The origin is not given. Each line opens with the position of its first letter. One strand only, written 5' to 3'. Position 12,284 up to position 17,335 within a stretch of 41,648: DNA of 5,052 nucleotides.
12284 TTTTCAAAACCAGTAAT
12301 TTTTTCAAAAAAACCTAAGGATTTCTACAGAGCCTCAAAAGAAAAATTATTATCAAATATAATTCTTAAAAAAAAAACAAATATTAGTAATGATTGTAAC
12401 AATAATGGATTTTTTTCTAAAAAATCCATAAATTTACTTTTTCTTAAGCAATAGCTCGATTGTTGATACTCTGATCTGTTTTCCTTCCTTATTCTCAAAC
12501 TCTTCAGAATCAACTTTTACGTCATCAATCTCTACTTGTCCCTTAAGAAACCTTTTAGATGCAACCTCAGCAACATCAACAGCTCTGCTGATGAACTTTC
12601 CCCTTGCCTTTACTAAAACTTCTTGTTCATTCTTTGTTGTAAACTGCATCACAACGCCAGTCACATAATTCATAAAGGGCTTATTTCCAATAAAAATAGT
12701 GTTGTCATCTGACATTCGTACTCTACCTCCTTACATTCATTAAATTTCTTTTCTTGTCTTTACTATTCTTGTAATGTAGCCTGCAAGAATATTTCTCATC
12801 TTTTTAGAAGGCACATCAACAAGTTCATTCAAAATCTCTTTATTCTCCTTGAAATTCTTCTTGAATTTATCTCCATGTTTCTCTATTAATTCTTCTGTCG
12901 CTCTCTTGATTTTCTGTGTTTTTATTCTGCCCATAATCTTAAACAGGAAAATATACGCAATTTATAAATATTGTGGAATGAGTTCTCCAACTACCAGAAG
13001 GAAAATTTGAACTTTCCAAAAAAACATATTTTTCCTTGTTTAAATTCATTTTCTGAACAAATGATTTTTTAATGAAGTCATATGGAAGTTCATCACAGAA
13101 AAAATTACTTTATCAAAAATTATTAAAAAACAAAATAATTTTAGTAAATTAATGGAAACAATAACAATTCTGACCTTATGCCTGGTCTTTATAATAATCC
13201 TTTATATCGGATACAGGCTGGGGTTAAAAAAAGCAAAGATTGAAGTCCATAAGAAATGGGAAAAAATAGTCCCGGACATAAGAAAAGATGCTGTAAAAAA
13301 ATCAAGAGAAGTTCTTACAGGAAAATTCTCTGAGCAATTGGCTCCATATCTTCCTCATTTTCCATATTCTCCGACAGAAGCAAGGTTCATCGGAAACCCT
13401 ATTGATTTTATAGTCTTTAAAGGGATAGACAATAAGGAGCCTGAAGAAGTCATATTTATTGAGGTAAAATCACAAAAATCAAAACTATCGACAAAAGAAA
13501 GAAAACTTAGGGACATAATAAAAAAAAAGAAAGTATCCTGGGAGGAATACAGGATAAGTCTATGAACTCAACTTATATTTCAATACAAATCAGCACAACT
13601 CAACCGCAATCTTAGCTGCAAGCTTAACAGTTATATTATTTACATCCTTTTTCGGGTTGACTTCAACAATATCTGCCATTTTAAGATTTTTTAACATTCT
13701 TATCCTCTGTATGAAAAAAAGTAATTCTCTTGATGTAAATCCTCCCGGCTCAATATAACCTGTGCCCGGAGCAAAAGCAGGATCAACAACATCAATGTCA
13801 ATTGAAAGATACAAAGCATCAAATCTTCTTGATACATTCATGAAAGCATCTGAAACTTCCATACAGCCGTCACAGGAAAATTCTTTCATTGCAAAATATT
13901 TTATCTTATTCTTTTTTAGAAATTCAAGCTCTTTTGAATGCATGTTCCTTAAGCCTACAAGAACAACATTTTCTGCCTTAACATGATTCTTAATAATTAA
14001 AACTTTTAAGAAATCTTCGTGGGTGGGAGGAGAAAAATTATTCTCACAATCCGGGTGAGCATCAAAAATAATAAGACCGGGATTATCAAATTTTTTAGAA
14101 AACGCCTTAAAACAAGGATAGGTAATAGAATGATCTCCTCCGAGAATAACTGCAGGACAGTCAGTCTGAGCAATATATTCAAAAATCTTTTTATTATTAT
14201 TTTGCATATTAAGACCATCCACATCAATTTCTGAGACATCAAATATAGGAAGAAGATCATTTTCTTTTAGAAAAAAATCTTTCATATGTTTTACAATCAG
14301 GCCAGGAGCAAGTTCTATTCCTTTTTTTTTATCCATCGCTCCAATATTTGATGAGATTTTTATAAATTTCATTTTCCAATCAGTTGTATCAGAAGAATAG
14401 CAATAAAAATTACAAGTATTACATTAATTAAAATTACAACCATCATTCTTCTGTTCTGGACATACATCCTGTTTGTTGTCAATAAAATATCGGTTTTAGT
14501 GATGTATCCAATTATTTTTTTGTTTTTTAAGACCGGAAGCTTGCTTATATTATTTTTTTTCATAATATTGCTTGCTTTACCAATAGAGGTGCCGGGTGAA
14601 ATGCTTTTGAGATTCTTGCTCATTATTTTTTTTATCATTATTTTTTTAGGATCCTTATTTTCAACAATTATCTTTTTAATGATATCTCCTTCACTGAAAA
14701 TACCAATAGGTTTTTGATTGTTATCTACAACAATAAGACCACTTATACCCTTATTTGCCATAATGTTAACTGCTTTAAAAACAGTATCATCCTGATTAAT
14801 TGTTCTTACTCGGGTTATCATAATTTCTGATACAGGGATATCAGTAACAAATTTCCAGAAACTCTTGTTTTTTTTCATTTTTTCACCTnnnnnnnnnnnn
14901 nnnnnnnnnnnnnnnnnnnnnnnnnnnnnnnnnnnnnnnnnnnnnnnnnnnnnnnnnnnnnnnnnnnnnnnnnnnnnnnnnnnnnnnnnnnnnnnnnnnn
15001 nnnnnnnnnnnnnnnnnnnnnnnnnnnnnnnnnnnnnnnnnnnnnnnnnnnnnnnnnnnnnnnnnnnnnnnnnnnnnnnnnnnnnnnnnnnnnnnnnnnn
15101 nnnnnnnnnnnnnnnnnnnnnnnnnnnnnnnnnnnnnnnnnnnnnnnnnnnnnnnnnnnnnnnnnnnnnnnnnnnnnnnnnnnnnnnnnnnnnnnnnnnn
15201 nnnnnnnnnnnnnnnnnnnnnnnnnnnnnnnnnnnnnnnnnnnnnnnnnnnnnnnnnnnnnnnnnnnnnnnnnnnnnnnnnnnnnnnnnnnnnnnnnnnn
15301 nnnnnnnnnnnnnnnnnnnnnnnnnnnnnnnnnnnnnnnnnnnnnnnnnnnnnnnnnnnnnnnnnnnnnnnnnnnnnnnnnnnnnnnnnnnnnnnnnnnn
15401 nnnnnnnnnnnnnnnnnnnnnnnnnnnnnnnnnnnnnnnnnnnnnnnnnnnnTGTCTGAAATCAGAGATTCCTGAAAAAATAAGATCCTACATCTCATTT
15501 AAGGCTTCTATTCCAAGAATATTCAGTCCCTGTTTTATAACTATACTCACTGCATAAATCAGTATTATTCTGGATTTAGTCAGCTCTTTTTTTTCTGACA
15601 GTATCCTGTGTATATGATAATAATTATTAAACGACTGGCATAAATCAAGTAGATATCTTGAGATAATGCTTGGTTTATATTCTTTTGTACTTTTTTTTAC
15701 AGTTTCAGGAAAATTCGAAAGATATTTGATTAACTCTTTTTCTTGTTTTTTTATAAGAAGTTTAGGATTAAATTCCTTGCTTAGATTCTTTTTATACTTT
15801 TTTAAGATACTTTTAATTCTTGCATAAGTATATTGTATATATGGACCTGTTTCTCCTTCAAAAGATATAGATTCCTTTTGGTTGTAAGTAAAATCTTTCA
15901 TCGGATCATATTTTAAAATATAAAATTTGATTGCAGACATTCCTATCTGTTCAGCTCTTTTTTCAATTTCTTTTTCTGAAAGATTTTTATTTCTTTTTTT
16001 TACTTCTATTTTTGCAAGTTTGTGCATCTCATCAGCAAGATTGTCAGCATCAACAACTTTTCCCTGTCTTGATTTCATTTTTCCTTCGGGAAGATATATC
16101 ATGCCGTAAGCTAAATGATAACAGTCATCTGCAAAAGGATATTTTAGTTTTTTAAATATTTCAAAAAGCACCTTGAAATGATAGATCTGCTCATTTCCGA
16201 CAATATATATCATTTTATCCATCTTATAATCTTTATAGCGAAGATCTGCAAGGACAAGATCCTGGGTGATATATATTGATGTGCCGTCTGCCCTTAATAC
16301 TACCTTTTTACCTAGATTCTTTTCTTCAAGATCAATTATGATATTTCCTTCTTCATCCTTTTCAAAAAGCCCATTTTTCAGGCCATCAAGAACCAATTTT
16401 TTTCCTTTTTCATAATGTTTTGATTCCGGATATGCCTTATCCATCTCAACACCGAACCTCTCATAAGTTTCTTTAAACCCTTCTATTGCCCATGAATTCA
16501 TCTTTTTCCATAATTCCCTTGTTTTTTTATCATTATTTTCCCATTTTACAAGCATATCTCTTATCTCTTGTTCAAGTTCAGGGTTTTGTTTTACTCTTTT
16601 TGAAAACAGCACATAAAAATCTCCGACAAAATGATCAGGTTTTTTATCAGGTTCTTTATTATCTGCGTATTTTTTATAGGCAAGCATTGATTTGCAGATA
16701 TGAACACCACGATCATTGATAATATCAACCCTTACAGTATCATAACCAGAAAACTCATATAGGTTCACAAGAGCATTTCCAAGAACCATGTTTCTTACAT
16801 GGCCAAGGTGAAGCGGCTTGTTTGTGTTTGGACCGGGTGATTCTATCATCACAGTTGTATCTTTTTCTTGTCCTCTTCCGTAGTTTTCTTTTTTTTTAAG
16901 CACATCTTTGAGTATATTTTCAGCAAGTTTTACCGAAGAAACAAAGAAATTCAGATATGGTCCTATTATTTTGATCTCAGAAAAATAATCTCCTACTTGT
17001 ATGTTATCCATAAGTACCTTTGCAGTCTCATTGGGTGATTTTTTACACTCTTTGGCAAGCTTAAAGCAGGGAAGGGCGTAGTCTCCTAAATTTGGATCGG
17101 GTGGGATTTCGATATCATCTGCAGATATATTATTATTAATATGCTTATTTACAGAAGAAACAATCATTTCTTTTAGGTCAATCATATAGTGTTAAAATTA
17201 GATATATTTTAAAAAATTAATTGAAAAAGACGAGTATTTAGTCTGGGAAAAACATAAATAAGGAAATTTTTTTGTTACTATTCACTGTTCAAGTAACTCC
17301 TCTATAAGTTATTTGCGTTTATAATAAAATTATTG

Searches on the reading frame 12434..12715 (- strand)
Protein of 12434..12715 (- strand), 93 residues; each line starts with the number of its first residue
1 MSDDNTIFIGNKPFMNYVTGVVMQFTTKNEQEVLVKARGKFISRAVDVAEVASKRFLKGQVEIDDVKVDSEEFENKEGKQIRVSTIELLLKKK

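Call 37: search_protein_families(library=pfam, proteins=[window:12434-12715:-])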
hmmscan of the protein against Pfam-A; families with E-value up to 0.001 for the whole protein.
window:12434-12715:- (93 aa): 1 family
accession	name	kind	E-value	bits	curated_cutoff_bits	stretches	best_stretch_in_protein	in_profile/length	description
PF01918.27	Alba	-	9.6e-17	61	25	1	5-68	1-64/66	Alba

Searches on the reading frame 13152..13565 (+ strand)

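Call 37: search_protein_families(library=pfam, proteins=[window:13152-13565:+])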
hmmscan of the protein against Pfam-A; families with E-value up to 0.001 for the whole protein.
window:13152-13565:+ (137 aa): 1 family
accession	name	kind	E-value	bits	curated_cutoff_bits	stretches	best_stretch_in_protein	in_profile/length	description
PF10107.15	Endonuc_Holl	-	6e-38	130.6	23.8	1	26-134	49-158/159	Endonuclease related to archaeal Holliday junction resolvase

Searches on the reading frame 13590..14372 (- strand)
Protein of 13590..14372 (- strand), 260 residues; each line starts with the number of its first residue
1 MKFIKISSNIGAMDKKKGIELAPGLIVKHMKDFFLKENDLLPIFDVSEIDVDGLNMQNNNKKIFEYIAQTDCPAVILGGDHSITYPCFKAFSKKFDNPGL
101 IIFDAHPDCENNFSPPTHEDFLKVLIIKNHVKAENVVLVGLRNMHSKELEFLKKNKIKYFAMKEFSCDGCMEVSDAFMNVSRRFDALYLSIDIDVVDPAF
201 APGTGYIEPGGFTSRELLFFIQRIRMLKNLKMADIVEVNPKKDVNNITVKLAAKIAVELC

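Call 37: search_protein_families(library=pfam, proteins=[window:13590-14372:-])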
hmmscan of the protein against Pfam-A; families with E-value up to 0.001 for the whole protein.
window:13590-14372:- (260 aa): 1 family
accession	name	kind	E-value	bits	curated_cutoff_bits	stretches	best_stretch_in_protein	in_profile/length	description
PF00491.26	Arginase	-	8.6e-57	193.2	22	1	15-259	16-277/280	Arginase family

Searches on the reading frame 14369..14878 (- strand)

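Call 37: search_protein_families(library=pfam, proteins=[window:14369-14878:-])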
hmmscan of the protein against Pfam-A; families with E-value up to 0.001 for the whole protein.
window:14369-14878:- (169 aa): 1 family
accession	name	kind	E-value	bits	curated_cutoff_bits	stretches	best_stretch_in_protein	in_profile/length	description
PF00571.33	CBS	-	3.3e-30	104.6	24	2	16-70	1-55/57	CBS domain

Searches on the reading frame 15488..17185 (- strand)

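Call 16: search_protein_families(library=pfam, proteins=[window:15488-17185:-])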
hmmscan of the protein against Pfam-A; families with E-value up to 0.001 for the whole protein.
window:15488-17185:- (565 aa): 3 families
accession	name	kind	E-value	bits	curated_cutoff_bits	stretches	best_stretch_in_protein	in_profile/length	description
PF00750.26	tRNA-synt_1d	-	7.8e-56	190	23.3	1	93-435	3-348/349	tRNA synthetases class I (R), catalytic domain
PF05746.21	DALR_1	-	2.8e-33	114.9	22.3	1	450-565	1-117/117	DALR anticodon binding domain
PF03485.21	Arg_tRNA_synt_N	-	1.5e-15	58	21.5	1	4-82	3-85/85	Arginyl tRNA synthetase N terminal domain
